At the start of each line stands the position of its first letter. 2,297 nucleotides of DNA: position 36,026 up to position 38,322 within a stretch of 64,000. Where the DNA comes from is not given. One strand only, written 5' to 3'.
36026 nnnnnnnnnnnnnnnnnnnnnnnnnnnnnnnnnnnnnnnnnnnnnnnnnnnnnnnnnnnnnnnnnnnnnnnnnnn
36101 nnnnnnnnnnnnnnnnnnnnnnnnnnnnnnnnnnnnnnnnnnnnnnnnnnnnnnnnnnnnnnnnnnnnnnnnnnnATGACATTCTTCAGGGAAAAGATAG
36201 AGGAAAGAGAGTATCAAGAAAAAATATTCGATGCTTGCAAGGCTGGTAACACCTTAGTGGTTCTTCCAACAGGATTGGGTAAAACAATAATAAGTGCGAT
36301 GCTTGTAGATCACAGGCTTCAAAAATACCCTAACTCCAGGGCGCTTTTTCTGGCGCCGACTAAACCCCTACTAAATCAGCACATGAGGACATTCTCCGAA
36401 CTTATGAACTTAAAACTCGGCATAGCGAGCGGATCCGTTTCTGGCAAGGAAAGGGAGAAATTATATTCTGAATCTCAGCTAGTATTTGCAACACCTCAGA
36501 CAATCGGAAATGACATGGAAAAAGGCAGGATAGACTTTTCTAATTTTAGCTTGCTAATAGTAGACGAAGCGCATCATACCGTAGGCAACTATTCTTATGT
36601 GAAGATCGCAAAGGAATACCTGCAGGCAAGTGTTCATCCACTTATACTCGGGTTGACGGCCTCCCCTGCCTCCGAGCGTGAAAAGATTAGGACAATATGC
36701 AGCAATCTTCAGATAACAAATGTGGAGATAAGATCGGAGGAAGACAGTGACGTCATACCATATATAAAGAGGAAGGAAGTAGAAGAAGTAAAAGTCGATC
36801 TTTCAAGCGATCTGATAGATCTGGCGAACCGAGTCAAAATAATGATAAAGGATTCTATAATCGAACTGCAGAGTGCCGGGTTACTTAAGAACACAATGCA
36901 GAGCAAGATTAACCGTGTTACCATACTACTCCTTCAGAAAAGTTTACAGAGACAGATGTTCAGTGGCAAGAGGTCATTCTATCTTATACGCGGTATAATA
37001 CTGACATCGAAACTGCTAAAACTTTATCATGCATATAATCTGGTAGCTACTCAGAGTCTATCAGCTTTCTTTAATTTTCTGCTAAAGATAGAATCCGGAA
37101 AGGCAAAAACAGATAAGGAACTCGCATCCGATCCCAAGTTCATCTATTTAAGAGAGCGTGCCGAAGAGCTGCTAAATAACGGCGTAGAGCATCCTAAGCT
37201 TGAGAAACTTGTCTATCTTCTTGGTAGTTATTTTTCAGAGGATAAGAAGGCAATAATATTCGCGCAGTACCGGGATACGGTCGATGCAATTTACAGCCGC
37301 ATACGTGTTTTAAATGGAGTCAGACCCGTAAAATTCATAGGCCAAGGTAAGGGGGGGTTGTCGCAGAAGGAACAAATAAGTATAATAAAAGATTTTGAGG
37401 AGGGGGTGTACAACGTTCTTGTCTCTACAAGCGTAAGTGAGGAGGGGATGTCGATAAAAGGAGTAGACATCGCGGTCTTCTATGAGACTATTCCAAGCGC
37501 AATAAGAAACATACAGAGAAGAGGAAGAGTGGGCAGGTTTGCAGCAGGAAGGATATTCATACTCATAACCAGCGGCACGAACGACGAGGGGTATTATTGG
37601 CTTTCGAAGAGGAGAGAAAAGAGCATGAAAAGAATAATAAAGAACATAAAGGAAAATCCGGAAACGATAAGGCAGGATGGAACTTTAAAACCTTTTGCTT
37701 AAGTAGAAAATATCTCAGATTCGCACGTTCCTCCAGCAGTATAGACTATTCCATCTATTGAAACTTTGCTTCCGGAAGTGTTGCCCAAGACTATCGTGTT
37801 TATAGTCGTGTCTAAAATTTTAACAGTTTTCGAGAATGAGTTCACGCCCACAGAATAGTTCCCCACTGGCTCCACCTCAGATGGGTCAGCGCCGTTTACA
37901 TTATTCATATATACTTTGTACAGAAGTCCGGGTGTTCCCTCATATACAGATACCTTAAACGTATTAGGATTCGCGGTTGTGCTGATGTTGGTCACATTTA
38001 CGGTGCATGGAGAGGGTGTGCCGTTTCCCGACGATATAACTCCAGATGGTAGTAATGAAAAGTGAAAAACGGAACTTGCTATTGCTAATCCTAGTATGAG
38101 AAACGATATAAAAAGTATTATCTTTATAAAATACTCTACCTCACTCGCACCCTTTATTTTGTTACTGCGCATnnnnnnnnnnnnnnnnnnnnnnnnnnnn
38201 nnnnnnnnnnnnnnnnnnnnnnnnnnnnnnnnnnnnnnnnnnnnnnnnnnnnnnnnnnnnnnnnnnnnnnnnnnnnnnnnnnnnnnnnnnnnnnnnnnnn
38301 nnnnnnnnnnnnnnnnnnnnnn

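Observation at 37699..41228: Tight five-gene operon of Cys-rich, pilin-like secreted proteins: candidate undescribed surface filament or adhesion module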

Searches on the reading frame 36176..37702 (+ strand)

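Call 6: search_protein_families(library=pfam, proteins=[window:36176-37702:+], max_evalue=1)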
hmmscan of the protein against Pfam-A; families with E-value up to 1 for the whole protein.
window:36176-37702:+ (508 aa): 11 families
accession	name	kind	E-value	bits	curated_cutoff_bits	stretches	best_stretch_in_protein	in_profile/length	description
PF04851.21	ResIII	-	7e-28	98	22.5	1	8-165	2-163/164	Type III restriction enzyme, res subunit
PF00270.35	DEAD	-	8.1e-25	87.9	26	1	12-169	2-165/167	DEAD/DEAH box helicase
PF00271.37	Helicase_C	-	2.5e-20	73.2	23.5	1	341-455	2-109/110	Helicase conserved C-terminal domain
PF21210.2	RNA_helicase_helical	-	2.3e-11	44.2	27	1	223-322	3-103/108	Putative ATP-dependent RNA helicase, helical bundle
PF18766.7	SWI2_SNF2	-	5e-06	26.8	26.7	1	31-207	26-199/221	SWI2/SNF2 ATPase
PF00176.29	SNF2-rel_dom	-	0.0041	16.7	24.9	1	32-138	26-139/290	SNF2-related domain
PF17838.7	PH_16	-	0.039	14.3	22.8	1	198-283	28-108/128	PH domain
PF22590.2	Cas3-like_C_2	-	0.091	13.5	27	1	411-455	63-104/106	CRISPR-associated nuclease/helicase Cas3, C-terminal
PF13086.12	AAA_11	-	0.12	12.6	27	1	90-132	183-222/257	AAA domain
PF13401.12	AAA_22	-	0.13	13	27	1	23-134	5-95/130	AAA domain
PF13245.12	AAA_19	-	0.16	12.6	25.1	1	16-132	4-99/134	AAA domain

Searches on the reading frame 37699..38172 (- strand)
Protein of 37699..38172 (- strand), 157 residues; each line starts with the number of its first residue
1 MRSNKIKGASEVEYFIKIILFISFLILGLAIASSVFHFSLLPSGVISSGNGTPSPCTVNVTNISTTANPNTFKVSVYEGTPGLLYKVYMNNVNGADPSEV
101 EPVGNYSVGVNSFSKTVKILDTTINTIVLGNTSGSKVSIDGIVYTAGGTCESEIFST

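Call 6: search_protein_families(library=pfam, proteins=[window:37699-38172:-], max_evalue=1)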
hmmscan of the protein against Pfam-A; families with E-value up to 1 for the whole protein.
window:37699-38172:- (157 aa): 1 family
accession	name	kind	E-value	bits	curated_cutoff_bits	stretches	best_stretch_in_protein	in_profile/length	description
PF11119.13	DUF2633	-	0.26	11.6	25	1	16-27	12-23/43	Protein of unknown function (DUF2633)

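Call 7: search_protein_families(library=ncbifam, proteins=[window:37699-38172:-], max_evalue=1)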
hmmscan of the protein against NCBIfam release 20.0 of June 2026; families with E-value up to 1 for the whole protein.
window:37699-38172:- (157 aa): 1 family
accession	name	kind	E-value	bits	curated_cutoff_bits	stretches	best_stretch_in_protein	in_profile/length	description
NF003755.0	PRK05346.2-6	equivalog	0.076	11.9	563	1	73-114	138-180/310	Na(+)-translocating NADH-quinone reductase subunit C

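Call 91: search_solved_structures(query=A6, max_evalue=10)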
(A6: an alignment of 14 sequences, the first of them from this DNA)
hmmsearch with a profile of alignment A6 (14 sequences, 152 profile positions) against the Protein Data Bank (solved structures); distinct sequences matched with E-value up to 10: 7.
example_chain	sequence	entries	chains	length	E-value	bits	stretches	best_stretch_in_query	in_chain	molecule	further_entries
9loc_A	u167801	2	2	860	0.0061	19.5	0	61-117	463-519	Fc receptor-like protein 5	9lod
9i5h_C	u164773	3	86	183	0.33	13.9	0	104-140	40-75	Flagellin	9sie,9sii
1oed_B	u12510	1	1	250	1.1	12.2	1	13-41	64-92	Acetylcholine receptor beta subunit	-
6m6z_A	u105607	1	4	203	2.2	11.2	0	6-36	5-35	TMH4C4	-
6uwz_C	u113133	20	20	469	4.2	10.3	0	13-41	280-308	Acetylcholine receptor subunit beta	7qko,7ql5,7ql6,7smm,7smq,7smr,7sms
4aq5_B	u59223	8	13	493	5.4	9.9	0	13-41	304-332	ACETYLCHOLINE RECEPTOR BETA SUBUNIT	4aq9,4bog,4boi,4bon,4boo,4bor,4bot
2bg9_B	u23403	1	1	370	5.5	9.9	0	13-41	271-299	ACETYLCHOLINE RECEPTOR PROTEIN, BETA CHAIN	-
